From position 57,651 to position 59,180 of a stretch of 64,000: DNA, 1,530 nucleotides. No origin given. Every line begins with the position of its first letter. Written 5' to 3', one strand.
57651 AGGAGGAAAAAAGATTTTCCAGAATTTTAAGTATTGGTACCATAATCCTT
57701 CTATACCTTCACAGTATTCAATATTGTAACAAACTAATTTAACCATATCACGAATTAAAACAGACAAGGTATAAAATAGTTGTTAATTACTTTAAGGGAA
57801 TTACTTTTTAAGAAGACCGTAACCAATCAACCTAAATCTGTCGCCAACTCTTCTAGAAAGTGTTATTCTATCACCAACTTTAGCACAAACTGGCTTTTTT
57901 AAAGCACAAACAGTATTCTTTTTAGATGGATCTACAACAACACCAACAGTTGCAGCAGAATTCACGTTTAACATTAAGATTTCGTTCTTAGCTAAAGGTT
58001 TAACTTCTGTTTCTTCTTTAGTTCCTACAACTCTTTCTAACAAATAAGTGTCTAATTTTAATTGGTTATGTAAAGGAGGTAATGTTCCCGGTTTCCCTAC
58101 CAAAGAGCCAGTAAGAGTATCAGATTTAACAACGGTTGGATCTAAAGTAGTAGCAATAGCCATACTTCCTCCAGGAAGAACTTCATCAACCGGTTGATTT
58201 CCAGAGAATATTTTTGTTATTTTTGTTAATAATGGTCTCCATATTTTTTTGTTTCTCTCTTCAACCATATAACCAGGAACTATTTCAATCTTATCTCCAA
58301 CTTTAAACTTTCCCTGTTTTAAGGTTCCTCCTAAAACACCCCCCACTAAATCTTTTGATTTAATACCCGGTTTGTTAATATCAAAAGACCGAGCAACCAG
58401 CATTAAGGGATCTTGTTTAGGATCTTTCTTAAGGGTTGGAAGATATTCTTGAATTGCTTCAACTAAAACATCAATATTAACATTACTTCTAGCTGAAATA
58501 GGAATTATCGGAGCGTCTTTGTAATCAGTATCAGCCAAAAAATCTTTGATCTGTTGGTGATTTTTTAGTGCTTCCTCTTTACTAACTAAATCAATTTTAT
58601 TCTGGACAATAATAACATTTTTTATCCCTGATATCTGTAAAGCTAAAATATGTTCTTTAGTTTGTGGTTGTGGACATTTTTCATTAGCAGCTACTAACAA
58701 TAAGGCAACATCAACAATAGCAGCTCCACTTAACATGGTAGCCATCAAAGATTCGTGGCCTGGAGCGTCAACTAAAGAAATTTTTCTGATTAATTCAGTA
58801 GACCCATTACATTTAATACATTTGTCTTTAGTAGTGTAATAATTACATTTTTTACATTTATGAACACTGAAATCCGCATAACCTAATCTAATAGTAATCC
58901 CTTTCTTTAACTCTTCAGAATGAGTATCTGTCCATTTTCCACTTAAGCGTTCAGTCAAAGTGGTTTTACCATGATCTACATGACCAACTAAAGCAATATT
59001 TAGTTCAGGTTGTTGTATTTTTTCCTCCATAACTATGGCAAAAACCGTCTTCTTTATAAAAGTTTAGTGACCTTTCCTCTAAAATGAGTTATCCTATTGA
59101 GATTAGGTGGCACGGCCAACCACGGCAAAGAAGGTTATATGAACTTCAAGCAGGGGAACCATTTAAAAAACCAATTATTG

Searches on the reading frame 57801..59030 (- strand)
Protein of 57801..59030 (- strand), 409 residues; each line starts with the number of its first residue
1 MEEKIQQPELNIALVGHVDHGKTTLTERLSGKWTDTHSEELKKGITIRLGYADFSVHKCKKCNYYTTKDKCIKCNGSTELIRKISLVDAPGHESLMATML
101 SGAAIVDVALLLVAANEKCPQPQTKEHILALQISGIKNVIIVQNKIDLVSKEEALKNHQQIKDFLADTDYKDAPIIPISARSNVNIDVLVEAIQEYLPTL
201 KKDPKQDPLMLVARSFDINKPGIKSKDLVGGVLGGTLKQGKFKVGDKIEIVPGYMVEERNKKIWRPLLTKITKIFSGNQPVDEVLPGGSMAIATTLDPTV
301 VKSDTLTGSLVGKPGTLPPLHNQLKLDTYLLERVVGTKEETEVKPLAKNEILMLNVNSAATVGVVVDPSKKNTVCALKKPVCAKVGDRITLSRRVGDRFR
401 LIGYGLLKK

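Call 15: search_protein_families(library=ncbifam, proteins=[window:57801-59030:-], max_evalue=0.00001)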
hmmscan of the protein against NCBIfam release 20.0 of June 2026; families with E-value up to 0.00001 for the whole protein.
window:57801-59030:- (409 aa): 31 families (the best 25 are shown)
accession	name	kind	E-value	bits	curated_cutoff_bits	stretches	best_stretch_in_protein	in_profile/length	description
NF003077.0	PRK04000.1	equivalog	2.2e-181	603.5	315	1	2-408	2-411/412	translation initiation factor IF-2 subunit gamma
TIGR03680.1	eif2g_arch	equivalog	1.1e-179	597.9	514.5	1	6-408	2-407/407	translation initiation factor IF-2 subunit gamma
TIGR00475.1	selB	equivalog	1.6e-42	146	242.25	2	82-252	50-213/581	selenocysteine-specific translation elongation factor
NF009373.0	PRK12736.1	subfamily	8.1e-33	113.7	452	1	6-339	9-320/394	elongation factor Tu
NF000766.0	PRK00049.1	subfamily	1.6e-32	112.8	449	1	6-339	9-322/396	elongation factor Tu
NF009372.0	PRK12735.1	subfamily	6.1e-31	107.6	479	1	6-338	9-321/396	elongation factor Tu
TIGR00485.1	EF-Tu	equivalog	1.8e-30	106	522.4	1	6-340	9-321/394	elongation factor Tu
NF008969.0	PRK12317.1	subfamily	3.6e-28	98.3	502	1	6-258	4-269/426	elongation factor 1-alpha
TIGR00483.1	EF-1_alpha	equivalog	4.8e-21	74.7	540.1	1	6-253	4-265/427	translation elongation factor EF-1 subunit alpha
TIGR00231.1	small_GTP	domain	1.7e-16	60.4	42.5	1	10-193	4-162/164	GTP-binding protein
TIGR01394.1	TypA_BipA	equivalog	1.8e-16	59.5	757.3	1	11-300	3-280/594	translational GTPase TypA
TIGR02034.1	CysN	subfamily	3.8e-16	59.1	336.1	1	82-255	80-257/406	sulfate adenylyltransferase, large subunit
NF003478.0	PRK05124.1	equivalog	4.3e-16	58.5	590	1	82-255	107-284/475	sulfate adenylyltransferase subunit CysN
NF004035.0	PRK05506.1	subfamily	1e-15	57.1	715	1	82-253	104-279/632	bifunctional sulfate adenylyltransferase subunit 1/adenylylsulfate kinase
TIGR00487.1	IF-2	equivalog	1.6e-14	53.6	424.4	1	12-193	90-245/587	translation initiation factor IF-2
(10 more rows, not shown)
